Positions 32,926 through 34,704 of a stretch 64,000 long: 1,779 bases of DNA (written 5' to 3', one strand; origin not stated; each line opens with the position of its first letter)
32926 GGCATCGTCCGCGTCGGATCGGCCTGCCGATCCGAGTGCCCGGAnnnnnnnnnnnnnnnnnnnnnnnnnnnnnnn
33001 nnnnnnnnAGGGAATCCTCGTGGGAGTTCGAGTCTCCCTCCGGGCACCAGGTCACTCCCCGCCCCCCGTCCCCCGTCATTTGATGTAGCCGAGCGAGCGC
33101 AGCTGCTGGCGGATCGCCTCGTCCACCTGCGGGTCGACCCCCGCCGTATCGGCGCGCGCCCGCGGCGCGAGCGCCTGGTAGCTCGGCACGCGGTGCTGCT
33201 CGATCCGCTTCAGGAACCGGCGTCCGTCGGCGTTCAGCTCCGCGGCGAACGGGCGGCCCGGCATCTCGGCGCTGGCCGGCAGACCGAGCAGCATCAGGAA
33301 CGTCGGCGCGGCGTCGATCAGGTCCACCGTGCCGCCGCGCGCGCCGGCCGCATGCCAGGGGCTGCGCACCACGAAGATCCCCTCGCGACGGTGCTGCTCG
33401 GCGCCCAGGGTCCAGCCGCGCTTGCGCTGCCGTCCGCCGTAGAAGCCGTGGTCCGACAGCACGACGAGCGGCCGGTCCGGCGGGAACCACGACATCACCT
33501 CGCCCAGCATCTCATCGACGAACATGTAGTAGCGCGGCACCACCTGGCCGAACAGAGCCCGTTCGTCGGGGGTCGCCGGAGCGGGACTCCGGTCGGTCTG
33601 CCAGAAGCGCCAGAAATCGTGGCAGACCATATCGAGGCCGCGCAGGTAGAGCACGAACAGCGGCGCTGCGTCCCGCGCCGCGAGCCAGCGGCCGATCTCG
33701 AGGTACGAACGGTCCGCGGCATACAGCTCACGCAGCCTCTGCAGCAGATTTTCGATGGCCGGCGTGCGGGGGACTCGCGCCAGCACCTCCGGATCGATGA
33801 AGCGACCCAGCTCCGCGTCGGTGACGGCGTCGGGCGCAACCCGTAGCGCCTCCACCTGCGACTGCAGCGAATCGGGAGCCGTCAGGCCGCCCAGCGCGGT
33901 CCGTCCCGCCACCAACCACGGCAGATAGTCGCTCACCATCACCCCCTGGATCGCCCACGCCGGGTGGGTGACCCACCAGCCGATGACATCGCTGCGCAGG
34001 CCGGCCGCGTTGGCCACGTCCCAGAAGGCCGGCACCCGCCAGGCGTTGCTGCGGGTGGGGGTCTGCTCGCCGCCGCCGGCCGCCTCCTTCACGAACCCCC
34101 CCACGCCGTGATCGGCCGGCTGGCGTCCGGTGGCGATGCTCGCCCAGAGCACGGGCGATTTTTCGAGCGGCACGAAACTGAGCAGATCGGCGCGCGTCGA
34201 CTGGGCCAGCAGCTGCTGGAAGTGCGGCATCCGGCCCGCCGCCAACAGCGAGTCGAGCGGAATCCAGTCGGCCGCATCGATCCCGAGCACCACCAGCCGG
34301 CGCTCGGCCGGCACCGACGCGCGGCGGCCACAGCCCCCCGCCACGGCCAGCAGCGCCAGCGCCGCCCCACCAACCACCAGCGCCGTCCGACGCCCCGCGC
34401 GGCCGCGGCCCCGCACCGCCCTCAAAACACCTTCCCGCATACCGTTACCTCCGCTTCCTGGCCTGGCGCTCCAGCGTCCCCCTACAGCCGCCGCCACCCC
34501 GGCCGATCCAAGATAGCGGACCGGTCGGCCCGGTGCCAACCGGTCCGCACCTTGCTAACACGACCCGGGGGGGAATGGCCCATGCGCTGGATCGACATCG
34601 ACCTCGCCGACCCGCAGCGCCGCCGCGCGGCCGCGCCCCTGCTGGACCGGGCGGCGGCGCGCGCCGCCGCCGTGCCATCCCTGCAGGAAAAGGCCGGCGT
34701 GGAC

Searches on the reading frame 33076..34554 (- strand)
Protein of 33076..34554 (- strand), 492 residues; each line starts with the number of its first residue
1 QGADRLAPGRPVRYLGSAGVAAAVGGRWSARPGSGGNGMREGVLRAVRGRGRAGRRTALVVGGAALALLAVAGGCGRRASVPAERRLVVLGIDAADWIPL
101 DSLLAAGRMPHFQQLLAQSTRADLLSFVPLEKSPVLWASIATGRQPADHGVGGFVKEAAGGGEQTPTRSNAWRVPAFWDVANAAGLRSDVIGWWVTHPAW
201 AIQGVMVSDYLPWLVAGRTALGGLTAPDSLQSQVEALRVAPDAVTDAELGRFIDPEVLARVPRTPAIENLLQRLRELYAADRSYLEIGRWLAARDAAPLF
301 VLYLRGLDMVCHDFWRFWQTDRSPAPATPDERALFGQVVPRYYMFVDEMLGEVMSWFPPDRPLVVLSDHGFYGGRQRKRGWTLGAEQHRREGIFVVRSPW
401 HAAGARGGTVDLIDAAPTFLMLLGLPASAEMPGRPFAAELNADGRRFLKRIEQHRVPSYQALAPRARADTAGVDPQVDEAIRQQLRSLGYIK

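Call 64: search_protein_families(library=pfam, proteins=[window:33076-34554:-], max_evalue=0.00001)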
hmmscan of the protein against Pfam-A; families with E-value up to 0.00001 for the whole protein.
window:33076-34554:- (492 aa): 1 family
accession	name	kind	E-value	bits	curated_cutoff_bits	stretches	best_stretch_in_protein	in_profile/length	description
PF01663.27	Phosphodiest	-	3.5e-23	83.2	23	1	87-400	1-248/342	Type I phosphodiesterase / nucleotide pyrophosphatase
